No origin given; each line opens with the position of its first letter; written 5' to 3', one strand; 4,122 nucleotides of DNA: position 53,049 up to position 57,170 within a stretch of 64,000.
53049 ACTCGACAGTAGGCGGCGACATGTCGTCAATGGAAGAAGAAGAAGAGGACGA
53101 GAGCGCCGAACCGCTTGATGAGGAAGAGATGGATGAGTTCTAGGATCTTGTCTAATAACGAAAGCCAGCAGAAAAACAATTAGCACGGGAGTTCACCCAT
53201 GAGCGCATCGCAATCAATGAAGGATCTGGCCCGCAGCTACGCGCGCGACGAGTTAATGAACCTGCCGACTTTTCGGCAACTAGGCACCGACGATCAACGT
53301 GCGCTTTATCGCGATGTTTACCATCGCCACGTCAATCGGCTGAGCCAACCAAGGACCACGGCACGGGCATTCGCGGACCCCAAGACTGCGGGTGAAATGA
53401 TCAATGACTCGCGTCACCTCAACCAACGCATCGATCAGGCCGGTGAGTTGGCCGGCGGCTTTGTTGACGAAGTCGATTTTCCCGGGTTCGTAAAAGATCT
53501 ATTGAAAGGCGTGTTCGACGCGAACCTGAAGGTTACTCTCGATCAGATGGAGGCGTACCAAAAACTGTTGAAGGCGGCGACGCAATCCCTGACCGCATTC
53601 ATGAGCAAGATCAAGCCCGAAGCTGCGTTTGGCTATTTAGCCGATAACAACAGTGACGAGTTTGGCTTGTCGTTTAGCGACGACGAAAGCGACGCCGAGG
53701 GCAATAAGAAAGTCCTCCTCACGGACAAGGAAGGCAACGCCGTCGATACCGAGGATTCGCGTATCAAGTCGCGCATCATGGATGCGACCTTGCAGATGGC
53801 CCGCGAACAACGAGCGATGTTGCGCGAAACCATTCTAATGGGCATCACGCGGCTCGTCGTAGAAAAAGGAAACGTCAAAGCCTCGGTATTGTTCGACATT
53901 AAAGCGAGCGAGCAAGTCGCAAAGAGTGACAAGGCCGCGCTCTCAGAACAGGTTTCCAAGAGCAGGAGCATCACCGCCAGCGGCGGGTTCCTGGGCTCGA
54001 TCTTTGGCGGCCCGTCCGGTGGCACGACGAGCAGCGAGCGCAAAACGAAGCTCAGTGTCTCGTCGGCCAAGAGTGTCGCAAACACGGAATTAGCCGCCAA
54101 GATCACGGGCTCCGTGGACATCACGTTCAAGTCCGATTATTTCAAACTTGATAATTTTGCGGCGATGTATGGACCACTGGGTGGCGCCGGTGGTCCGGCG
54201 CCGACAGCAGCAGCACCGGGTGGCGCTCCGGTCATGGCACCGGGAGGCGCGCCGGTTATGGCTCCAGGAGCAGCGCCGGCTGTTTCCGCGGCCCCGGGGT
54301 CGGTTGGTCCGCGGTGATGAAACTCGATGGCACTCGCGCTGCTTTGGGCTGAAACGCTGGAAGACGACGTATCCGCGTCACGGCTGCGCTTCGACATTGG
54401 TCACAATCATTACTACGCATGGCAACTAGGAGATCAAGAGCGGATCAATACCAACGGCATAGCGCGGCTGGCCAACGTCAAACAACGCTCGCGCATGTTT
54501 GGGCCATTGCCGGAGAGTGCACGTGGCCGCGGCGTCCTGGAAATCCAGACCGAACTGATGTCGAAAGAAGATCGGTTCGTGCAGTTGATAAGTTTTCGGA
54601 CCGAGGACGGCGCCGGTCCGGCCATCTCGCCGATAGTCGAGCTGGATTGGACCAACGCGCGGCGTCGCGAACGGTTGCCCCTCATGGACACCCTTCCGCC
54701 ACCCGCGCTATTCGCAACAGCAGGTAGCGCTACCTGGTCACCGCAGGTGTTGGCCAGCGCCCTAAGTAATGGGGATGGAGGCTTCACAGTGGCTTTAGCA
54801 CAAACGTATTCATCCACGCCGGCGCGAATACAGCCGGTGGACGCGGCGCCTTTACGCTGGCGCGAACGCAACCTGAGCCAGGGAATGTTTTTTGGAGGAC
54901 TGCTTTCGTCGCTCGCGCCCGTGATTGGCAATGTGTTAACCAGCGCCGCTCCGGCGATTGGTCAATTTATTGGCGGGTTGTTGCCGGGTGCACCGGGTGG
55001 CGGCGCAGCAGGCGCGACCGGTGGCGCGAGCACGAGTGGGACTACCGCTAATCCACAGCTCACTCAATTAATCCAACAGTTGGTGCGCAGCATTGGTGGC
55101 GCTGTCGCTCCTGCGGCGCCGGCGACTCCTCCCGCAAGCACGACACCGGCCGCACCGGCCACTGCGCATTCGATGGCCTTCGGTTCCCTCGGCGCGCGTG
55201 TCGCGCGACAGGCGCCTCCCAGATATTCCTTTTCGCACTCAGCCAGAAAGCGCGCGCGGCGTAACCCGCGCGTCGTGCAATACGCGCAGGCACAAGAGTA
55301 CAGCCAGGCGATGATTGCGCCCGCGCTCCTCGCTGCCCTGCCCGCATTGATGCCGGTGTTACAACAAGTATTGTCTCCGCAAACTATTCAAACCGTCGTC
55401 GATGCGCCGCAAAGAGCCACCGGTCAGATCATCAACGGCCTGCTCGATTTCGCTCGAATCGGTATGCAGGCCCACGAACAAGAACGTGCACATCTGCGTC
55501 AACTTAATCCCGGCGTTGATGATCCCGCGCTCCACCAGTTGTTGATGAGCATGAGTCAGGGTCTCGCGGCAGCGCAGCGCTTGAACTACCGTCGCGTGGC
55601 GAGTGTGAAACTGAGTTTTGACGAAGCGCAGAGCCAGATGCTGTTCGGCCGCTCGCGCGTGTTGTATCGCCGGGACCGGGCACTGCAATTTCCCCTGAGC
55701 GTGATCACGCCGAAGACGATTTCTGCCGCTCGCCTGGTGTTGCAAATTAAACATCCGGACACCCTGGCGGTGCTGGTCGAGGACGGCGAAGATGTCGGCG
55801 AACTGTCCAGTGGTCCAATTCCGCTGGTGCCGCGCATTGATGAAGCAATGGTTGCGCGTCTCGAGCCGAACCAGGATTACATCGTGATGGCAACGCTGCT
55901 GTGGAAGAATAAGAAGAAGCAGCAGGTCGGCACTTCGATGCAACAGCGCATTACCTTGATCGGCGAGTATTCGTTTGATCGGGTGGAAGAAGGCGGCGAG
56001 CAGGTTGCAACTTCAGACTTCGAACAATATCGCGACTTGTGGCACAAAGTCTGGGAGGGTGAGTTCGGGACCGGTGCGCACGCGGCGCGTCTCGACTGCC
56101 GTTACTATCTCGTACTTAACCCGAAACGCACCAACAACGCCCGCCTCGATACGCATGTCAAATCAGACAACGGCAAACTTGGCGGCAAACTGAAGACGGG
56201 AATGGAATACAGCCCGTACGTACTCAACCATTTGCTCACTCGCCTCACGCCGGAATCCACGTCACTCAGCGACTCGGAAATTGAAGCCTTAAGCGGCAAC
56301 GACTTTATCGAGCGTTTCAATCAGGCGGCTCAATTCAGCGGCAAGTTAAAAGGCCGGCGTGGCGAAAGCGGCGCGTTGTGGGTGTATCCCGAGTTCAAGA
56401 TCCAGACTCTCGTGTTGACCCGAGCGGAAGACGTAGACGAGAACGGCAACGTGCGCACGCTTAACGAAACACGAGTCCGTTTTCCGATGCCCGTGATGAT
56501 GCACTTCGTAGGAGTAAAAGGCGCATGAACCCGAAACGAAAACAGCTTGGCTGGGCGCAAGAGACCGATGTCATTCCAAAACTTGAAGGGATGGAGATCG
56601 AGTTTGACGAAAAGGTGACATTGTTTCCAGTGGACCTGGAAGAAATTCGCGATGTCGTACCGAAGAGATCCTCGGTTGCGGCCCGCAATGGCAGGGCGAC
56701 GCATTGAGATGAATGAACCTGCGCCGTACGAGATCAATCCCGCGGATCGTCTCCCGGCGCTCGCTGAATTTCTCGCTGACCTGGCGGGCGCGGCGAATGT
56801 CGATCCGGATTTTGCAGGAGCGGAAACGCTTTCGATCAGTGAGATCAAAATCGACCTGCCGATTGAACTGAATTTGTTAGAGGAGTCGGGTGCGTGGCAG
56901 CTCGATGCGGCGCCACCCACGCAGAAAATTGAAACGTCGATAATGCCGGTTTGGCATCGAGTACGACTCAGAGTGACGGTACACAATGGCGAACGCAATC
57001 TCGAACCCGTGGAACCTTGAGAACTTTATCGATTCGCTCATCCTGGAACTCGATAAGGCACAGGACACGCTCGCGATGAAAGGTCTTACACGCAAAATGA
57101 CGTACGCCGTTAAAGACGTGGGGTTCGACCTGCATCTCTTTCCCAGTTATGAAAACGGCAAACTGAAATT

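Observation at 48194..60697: A sigma-54/bEBP-controlled 10-gene operon, bracketed by two unrelated peptidases and otherwise made of unrecognisable proteins, is a candidate undescribed system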

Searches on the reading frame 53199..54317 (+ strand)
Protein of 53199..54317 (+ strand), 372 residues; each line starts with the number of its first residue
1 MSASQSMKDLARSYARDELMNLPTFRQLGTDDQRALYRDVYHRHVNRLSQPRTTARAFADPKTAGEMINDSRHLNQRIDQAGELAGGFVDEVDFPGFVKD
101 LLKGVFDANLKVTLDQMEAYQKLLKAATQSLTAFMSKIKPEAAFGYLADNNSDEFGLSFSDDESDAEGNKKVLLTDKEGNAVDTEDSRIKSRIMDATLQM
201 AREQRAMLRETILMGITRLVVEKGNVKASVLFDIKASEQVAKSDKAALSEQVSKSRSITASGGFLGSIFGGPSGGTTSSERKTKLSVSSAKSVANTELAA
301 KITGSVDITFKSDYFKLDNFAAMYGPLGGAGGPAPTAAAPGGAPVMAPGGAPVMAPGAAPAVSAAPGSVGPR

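Call 4: search_protein_families(library=pfam, max_evalue=0.1, proteins=[window:53199-54317:+])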
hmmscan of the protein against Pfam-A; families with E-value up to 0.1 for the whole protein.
window:53199-54317:+ (372 aa): 1 family
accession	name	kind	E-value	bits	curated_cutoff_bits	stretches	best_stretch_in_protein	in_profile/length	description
PF09849.14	DUF2076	-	0.081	13.4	38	1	239-286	63-112/265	Uncharacterized protein conserved in bacteria (DUF2076)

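Call 6: search_protein_families(library=ncbifam, max_evalue=0.1, proteins=[window:53199-54317:+])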
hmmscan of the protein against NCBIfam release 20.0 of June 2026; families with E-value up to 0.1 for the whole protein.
window:53199-54317:+ (372 aa): 0 families

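Call 7: search_protein_families(library=padloc, max_evalue=0.1, proteins=[window:53199-54317:+])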
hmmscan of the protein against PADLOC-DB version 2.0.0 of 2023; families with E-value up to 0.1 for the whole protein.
window:53199-54317:+ (372 aa): 0 families

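Call 21: find_homologous_proteins(query=window:53199-54317:+, max_evalue=0.001)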
Query window:53199-54317:+ (372 aa): 696 proteins with E <= 0.001 among 8000 candidates; the best 120 are listed.
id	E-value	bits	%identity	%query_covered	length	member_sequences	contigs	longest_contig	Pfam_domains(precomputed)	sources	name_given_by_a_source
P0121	7.0e-231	783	98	100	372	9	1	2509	-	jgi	jgi:hypothetical protein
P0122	3.2e-218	742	94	100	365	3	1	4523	-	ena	-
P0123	1.1e-210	717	94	87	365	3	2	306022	-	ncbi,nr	ncbi:MAG: hypothetical protein LC794_15050 [Acidobacteria bacterium]|nr:hypothetical protein [Acidob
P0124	3.0e-205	699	86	100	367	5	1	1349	-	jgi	jgi:hypothetical protein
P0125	1.0e-203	694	91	87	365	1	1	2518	-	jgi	jgi:hypothetical protein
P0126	5.2e-201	685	91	88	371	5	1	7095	-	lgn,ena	-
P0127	7.9e-200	681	91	88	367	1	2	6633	-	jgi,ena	-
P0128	1.0e-190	651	86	88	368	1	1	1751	-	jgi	-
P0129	1.2e-190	651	87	88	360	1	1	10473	-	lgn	-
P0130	1.7e-189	647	85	88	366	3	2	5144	-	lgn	-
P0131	1.2e-188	645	86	88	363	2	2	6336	-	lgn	-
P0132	1.6e-188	644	85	88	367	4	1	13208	-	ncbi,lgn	-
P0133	2.2e-188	644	87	88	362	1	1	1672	-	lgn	-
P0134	3.6e-188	643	86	87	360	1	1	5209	-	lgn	-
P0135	2.9e-187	640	81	97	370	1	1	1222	-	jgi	-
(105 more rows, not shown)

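Call 24: search_solved_structures(query=A2, max_evalue=10)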
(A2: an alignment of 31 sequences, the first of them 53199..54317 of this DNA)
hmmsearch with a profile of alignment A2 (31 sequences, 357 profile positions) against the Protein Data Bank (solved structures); distinct sequences matched with E-value up to 10: 1.
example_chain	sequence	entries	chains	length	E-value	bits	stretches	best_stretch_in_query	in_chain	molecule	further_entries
3k4x_A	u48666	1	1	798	0.4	13.2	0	131-188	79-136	Proliferating cell nuclear antigen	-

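Call 32: search_protein_families(library=phrogs, max_evalue=0.01, proteins=[window:53199-54317:+])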
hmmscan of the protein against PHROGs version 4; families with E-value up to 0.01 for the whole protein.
window:53199-54317:+ (372 aa): 1 family
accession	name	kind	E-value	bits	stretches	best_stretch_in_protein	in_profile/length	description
phrog_36852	-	unknown function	0.0075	16.7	0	9-91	155-237/305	-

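Call 33: predict_structure(alignment_id=A2)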
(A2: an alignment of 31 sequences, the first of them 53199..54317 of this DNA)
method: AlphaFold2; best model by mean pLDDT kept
length: 372 residues; sequences in the alignment: 31
mean_pLDDT: 59.5   pTM: 0.30
mean pLDDT of the five models: 59.5, 55.3, 54.9, 53.6, 51.3
residues with pLDDT >= 90: 32; 70-90: 85; 50-70: 119; < 50: 136
segments of 3 or more residues with pLDDT < 50: 53-70, 243-264, 269-293, 313-317, 324-372
pLDDT, mean of each block of 10 residues (from residue 1): 83 93 91 95 89 44 43 56 64 66 63 66 68 66 73 79 76 81 78 74 68 55 50 52 44 37 44 39 38 48 53 48 44 33 33 35 36 43
secondary structure, 60 per line:
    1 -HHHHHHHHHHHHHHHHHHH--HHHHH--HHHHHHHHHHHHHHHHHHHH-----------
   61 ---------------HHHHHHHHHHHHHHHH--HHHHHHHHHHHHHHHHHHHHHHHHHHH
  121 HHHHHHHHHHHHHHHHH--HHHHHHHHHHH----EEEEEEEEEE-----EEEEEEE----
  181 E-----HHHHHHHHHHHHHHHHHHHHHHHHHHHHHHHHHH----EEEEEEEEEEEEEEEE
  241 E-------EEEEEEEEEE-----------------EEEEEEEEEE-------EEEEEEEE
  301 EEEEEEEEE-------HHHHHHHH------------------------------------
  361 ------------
elements in order: H2-20 H23-27 H30-49 H76-91 H94-137 H140-150 E155-164 E170-176 H187-220 E225-241 E249-258 E276-285 E293-309 H317-324

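Call 36: fold_search(model_id=the predicted structure, library=pdb)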
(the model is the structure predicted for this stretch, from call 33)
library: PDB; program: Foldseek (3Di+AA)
matches with E <= 10: 133; with E <= 0.001: 0
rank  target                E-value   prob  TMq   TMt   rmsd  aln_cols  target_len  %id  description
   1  8egr_I                9.6e-02  0.18  0.07  0.09  10.5        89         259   15  Upper tail structure of Staphylococcus phage Andhra (released 2022-12-14)
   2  9a67_A                1.9e-01  0.07  0.08  0.05  27.9       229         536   10  Integrative model of FLIF-YLXF by crosslinking MS and deep learning (released 2024-09-18)
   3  8zds_A                2.3e-01  0.12  0.09  0.13  26.1       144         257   11  Structure of the Salmonella flagellar MS-ring with C11 symmetry applied (released 2025-01-01)
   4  8t8p_A                3.4e-01  0.06  0.10  0.14  27.6       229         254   10  33-mer FliF MS-ring from Salmonella (released 2024-02-28)
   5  8wjr_A                4.6e-01  0.11  0.08  0.17  20.9       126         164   13  Cryo-EM structure of the MS ring (C34) within the flagellar motor-hook complex in the CW state (released 2024-09-04)
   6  8t8p_AA               5.6e-01  0.07  0.07  0.09  26.3       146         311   12  33-mer FliF MS-ring from Salmonella (released 2024-02-28)
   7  7bk0_B                5.6e-01  0.04  0.09  0.11  28.6       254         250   12  Salmonella FliF ring (34mer) in intact basal body - C1 (released 2021-05-05)
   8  8zds_B                5.6e-01  0.04  0.07  0.09  22.3       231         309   11  Structure of the Salmonella flagellar MS-ring with C11 symmetry applied (released 2025-01-01)
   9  8z4g_1                6.3e-01  0.06  0.07  0.16  27.2       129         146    9  Structure of the S-ring region of the Vibrio flagellar MS-ring protein FliF with 35-fold symmetry applied (released 2024-09-04)
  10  6klw_A                6.7e-01  0.05  0.06  0.05  11.8        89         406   15  Complex structure of Iota toxin enzymatic component (Ia) and binding component (Ib) pore with long stem (released 2020-01-15)
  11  3j9c                  7.2e-01  0.04  0.08  0.07  11.8        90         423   13  CryoEM single particle reconstruction of anthrax toxin protective antigen pore at 2.9 Angstrom resolution (released 2015-03-11)
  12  6uwr_A                7.6e-01  0.05  0.08  0.05  10.0        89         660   12  Clostridium difficile binary toxin translocase CDTb in asymmetric tetradecamer conformation (released 2020-01-22)
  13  6uwi_A                8.7e-01  0.18  0.08  0.05  10.1        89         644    9  Crystal structure of the Clostridium difficile translocase CDTb (released 2020-01-22)
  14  6uwi_D                8.7e-01  0.18  0.08  0.05  10.1        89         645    9  Crystal structure of the Clostridium difficile translocase CDTb (released 2020-01-22)
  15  6yvu_A                9.2e-01  0.08  0.14  0.07  17.5       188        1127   16  Condensin complex from S.cerevisiae ATP-free apo non-engaged state (released 2020-07-15)
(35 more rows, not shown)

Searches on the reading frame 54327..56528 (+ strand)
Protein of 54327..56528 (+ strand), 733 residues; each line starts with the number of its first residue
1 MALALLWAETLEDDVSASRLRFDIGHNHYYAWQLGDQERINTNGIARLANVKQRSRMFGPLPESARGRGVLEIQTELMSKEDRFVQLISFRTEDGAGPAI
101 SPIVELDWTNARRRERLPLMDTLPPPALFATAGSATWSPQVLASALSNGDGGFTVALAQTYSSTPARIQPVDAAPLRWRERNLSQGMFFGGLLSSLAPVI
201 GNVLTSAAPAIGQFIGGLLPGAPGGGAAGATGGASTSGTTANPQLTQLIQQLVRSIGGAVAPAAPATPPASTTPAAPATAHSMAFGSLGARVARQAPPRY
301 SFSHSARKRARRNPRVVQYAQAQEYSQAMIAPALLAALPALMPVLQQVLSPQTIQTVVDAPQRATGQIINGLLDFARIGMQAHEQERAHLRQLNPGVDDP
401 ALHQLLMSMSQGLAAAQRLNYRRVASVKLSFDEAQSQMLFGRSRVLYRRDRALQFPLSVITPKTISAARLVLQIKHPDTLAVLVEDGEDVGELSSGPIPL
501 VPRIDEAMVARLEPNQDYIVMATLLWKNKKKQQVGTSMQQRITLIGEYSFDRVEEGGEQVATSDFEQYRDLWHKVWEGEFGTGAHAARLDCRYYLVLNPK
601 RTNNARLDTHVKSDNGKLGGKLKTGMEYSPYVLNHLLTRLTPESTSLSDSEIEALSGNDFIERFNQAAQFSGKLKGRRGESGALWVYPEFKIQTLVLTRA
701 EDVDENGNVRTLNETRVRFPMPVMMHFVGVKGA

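Call 4: search_protein_families(library=pfam, max_evalue=0.1, proteins=[window:54327-56528:+])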
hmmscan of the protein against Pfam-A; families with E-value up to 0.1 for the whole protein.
window:54327-56528:+ (733 aa): 0 families

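Call 6: search_protein_families(library=ncbifam, max_evalue=0.1, proteins=[window:54327-56528:+])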
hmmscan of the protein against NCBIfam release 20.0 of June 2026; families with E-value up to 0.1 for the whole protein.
window:54327-56528:+ (733 aa): 0 families

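Call 7: search_protein_families(library=padloc, max_evalue=0.1, proteins=[window:54327-56528:+])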
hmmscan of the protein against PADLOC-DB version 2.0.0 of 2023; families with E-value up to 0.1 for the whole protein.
window:54327-56528:+ (733 aa): 0 families

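Call 32: search_protein_families(library=phrogs, max_evalue=0.01, proteins=[window:54327-56528:+])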
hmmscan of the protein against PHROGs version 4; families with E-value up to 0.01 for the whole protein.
window:54327-56528:+ (733 aa): 0 families

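Call 62: search_solved_structures(query=A4, max_evalue=10)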
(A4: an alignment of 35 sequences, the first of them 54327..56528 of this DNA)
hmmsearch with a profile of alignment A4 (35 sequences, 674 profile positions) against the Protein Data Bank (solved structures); distinct sequences matched with E-value up to 10: 1.
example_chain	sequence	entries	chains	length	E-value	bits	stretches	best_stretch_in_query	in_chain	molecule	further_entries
7qa1_A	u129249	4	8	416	0.81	11.4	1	506-525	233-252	Toxin-10 pesticidal protein (Tpp) 49Aa1 | Cry49Aa protein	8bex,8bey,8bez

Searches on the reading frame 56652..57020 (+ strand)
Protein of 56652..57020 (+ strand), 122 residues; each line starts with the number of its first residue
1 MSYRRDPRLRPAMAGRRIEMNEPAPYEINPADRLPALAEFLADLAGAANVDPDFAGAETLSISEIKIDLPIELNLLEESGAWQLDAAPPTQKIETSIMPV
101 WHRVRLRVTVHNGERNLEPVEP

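Call 4: search_protein_families(library=pfam, max_evalue=0.1, proteins=[window:56652-57020:+])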
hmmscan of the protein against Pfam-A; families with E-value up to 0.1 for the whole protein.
window:56652-57020:+ (122 aa): 0 families

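Call 6: search_protein_families(library=ncbifam, max_evalue=0.1, proteins=[window:56652-57020:+])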
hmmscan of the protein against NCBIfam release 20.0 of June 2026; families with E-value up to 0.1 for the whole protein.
window:56652-57020:+ (122 aa): 0 families

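Call 7: search_protein_families(library=padloc, max_evalue=0.1, proteins=[window:56652-57020:+])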
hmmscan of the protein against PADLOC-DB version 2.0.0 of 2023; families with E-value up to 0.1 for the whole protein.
window:56652-57020:+ (122 aa): 0 families

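Call 32: search_protein_families(library=phrogs, max_evalue=0.01, proteins=[window:56652-57020:+])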
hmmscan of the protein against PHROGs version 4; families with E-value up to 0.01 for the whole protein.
window:56652-57020:+ (122 aa): 0 families

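Call 61: search_solved_structures(query=A5, max_evalue=10)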
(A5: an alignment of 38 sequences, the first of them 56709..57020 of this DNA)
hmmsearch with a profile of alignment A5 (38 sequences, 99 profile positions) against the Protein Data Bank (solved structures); distinct sequences matched with E-value up to 10: 0.

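Call 96: find_homologous_proteins(query=A5, max_evalue=0.01)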
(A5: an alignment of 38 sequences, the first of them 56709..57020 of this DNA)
Query A5 (38 sequences) (103 aa, profile of the alignment): 101 proteins with E <= 0.01 among 793 candidates.
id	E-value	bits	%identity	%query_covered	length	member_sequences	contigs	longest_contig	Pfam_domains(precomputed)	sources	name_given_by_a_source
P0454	3.3e-30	122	32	79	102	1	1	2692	-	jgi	jgi:hypothetical protein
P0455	6.7e-30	121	29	79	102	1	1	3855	-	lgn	-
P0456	3.0e-29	119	38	50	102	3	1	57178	-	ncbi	-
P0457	6.9e-29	118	36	50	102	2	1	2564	-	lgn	-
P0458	7.0e-29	118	44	52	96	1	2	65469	-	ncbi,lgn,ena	-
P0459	7.4e-29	118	40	50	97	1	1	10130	-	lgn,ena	-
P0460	1.1e-28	117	43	57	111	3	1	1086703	-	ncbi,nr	ncbi:MAG: hypothetical protein F6J95_020370 [Leptolyngbya sp. SIO1E4]|nr:hypothetical protein [Lepto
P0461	2.4e-28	116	40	50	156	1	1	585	-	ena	-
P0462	2.4e-28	116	37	70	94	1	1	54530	-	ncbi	ncbi:MAG: hypothetical protein AAFQ80_16210 [Cyanobacteria bacterium J06621_8]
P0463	2.6e-28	116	36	70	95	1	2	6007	-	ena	-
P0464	2.7e-28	116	42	57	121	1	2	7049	-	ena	-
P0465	3.0e-28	116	40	70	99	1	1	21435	-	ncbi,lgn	-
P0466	3.1e-28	116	31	80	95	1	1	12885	-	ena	-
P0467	3.2e-28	116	31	80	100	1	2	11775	-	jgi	jgi:hypothetical protein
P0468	3.8e-28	115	43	50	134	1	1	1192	-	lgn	-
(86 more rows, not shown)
